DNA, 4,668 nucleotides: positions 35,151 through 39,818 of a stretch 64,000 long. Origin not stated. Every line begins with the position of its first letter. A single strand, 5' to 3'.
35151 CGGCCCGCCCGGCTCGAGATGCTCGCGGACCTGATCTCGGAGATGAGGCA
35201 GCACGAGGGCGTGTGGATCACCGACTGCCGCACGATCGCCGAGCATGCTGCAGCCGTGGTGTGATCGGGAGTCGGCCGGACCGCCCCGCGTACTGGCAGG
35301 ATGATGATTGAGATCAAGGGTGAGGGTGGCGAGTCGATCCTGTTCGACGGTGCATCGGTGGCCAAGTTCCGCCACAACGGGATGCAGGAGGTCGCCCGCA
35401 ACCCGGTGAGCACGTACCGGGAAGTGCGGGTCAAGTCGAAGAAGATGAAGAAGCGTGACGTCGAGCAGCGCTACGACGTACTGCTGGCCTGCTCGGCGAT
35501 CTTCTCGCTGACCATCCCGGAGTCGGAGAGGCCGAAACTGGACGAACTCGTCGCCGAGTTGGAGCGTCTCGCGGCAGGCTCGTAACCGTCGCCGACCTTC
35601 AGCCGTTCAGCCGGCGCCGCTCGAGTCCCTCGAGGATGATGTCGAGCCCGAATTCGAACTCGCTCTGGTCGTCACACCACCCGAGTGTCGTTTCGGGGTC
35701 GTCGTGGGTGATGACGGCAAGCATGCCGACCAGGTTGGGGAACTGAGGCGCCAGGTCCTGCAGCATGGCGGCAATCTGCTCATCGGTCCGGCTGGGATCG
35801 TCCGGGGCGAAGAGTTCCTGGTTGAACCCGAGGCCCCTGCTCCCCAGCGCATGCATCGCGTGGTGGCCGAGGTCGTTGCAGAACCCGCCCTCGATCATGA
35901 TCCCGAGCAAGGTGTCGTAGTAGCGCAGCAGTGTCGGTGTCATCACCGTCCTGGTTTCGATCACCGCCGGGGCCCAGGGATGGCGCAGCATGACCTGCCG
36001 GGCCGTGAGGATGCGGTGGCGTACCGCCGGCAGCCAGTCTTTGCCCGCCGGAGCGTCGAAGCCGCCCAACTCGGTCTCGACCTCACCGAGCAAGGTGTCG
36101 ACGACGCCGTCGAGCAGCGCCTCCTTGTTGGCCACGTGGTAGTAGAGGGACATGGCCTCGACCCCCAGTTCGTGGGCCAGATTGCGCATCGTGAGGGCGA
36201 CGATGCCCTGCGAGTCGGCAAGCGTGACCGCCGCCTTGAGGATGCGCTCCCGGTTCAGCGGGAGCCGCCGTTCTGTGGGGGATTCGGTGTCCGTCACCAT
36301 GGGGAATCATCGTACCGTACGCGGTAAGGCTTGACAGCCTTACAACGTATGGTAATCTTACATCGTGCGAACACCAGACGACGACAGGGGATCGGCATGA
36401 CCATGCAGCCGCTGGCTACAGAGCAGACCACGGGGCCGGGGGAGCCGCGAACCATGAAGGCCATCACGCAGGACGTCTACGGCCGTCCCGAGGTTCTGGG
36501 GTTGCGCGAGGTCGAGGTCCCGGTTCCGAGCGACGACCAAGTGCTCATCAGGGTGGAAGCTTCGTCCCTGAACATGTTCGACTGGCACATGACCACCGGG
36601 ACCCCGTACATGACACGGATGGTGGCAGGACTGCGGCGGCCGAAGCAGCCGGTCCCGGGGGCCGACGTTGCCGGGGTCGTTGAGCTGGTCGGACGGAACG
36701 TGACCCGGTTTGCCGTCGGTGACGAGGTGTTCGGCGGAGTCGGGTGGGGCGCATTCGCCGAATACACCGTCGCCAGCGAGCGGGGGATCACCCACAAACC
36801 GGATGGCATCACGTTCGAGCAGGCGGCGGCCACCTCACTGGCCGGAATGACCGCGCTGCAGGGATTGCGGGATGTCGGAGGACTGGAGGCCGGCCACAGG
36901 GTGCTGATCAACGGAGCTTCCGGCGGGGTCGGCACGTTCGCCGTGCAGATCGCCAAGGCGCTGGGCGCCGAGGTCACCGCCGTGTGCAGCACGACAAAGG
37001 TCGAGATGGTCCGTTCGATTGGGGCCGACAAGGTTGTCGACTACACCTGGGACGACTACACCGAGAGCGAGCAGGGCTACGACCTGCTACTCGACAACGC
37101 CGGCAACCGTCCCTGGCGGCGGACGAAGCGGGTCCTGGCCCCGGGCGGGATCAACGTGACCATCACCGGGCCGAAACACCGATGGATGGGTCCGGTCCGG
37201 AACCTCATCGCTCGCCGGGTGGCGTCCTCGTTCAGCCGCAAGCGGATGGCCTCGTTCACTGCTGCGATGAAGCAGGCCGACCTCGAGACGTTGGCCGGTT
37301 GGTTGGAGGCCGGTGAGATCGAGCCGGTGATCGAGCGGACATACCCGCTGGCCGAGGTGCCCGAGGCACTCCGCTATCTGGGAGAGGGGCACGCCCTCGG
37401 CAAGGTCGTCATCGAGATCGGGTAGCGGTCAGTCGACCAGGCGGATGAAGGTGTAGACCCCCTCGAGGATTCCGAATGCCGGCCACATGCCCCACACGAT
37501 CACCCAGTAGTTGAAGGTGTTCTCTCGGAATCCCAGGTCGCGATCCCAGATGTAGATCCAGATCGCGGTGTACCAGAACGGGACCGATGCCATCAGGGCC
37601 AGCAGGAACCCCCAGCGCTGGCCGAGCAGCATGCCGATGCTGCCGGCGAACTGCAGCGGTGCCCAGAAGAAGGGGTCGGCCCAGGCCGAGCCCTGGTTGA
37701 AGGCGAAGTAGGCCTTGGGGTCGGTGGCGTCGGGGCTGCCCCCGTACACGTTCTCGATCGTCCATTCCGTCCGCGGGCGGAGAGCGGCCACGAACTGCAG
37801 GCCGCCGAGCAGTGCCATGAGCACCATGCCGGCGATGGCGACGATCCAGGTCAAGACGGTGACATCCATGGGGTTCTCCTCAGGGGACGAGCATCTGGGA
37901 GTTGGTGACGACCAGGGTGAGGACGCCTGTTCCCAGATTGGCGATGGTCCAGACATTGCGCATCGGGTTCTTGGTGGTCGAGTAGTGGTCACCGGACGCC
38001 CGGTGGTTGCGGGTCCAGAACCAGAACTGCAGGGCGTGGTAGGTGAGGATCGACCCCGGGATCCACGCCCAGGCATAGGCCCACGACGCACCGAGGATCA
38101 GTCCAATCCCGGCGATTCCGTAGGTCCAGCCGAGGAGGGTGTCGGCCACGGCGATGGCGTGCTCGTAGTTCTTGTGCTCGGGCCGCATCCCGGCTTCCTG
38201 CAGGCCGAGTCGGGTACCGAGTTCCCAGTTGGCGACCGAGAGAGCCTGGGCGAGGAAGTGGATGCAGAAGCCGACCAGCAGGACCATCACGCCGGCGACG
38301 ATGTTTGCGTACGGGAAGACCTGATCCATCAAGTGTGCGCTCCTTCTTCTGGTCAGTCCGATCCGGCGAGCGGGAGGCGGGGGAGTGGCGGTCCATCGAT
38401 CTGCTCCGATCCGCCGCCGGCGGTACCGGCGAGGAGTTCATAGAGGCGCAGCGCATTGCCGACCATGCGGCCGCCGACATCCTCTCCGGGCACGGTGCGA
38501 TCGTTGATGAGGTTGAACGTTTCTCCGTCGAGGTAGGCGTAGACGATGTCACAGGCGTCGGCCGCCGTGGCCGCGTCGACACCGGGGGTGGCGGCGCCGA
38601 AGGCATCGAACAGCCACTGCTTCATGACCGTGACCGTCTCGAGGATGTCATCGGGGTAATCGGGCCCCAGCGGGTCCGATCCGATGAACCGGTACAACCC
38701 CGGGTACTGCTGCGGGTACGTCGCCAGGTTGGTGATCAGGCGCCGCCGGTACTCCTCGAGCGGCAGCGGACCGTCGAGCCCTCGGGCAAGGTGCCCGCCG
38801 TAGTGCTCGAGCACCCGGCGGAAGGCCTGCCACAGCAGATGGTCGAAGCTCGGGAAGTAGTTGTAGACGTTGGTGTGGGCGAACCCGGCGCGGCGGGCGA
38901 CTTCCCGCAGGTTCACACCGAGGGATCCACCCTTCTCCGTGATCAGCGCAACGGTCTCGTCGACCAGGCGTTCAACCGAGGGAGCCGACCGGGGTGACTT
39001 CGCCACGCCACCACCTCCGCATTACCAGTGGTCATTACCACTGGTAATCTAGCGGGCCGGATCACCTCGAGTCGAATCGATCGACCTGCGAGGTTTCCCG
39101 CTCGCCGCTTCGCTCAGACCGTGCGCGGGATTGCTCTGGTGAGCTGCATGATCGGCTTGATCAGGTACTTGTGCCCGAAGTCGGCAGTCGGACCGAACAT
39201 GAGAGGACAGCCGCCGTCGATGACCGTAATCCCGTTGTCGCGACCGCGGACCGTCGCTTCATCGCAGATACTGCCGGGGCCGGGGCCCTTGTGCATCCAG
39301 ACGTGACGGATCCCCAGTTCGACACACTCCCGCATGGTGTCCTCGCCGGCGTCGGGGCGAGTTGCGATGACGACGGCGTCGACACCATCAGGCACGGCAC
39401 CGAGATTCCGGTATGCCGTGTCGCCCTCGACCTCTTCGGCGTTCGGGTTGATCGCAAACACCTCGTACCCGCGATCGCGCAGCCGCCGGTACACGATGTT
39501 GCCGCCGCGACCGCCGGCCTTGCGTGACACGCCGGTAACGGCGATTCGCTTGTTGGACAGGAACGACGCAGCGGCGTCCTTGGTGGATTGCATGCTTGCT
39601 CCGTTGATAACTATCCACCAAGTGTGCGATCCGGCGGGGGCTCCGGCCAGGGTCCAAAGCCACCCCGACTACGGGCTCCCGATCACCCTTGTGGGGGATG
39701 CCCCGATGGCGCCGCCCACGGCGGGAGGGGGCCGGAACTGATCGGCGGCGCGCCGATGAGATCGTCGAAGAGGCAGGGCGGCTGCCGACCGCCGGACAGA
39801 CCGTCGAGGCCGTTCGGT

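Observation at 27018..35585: Candidate undescribed N-compound catabolic pathway: Mo-hydroxylase arm and carbamoyltransferase/ureohydrolase/CE4 arm around an Lrp regulator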

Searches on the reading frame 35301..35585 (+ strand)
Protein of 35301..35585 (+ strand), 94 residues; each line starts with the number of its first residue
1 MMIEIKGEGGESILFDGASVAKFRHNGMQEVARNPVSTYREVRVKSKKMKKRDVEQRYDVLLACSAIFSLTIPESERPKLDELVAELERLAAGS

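Call 4: search_protein_families(library=pfam, proteins=[window:35301-35585:+])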
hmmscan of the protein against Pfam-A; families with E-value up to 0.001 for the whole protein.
window:35301-35585:+ (94 aa): 0 families

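Call 5: search_protein_families(library=ncbifam, proteins=[window:35301-35585:+])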
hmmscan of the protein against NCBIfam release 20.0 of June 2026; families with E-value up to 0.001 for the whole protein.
window:35301-35585:+ (94 aa): 0 families

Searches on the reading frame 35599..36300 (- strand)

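Call 4: search_protein_families(library=pfam, proteins=[window:35599-36300:-])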
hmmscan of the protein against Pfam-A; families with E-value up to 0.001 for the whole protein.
window:35599-36300:- (233 aa): 2 families
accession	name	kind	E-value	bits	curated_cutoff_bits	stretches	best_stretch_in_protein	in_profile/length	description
PF02909.22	TetR_C_1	-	2.1e-10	41.1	21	1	88-228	8-144/146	Tetracyclin repressor-like, C-terminal domain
PF00440.29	TetR_N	-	3.2e-09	36.8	24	1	20-64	1-45/47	Bacterial regulatory proteins, tetR family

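Call 5: search_protein_families(library=ncbifam, proteins=[window:35599-36300:-])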
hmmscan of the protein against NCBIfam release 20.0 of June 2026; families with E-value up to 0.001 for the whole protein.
window:35599-36300:- (233 aa): 9 families
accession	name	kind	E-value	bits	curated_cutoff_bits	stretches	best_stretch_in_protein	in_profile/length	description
NF010319.1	PRK13756.1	equivalog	7.1e-18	65.2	265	1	15-229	2-198/199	tetracycline resistance transcriptional repressor TetR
NF038211.1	MFT_alt_reg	equivalog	8.2e-13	49.1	285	1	17-142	3-121/193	mycofactocin system transcriptional regulator MftR2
NF051852.1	efflux_TF_MtrR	exception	5.3e-06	26.4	280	1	17-88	12-83/205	multidrug efflux system transcriptional repressor MtrR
NF041196.1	ScbR_bind_reg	equivalog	0.00013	22.2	150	1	17-71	8-62/191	ScbR family autoregulator-binding transcription factor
NF007949.0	PRK10668.1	equivalog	0.00015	21.3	271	1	16-70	12-66/216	multidrug efflux transporter transcriptional repressor AcrR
NF050111.1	TransRegSACE7040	equivalog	0.00016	21.6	250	1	17-66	3-52/186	SACE_7040 family transcriptional regulator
NF037937.1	septum_RefZ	equivalog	0.00042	20.2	180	1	17-68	1-52/195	forespore capture DNA-binding protein RefZ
NF011572.0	PRK14996.1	equivalog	0.00064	19.7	144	1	17-61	10-54/192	TetR family transcriptional regulator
NF007015.0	PRK09480.1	equivalog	0.00066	19.3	120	0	16-69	11-64/197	nucleoid occlusion factor SlmA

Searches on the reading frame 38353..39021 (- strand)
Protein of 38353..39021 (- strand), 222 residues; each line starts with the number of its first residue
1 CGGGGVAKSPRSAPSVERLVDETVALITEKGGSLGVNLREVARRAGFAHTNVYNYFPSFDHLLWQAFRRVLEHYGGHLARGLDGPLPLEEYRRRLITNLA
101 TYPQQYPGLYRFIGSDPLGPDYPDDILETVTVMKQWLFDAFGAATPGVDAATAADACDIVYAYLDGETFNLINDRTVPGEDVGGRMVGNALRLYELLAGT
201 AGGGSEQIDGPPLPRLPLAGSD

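Call 26: search_protein_families(library=pfam, proteins=[window:38353-39021:-], max_evalue=0.0001)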
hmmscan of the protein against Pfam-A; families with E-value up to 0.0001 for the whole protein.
window:38353-39021:- (222 aa): 1 family
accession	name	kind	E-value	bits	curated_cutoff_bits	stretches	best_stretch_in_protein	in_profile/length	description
PF00440.29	TetR_N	-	5.4e-05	23.3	24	0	20-62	2-43/47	Bacterial regulatory proteins, tetR family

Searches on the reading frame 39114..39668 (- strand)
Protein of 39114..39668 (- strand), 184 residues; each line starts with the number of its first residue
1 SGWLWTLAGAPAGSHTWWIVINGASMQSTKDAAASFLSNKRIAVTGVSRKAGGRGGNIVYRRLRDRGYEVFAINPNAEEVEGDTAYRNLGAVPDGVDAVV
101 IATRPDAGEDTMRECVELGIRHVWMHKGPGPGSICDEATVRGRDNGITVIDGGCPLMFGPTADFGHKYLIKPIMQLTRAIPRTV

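Call 43: search_protein_families(library=pfam, proteins=[window:39114-39668:-], max_evalue=0.0001)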
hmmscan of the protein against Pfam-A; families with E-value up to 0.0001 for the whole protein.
window:39114-39668:- (184 aa): 2 families
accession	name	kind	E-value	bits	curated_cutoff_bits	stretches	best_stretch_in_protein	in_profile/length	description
PF13380.12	CoA_binding_2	-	4.3e-26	92.1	22.8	1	40-158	1-114/116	CoA binding domain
PF02629.25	CoA_binding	-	1.7e-05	25.9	22.3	1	39-124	3-92/97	CoA binding domain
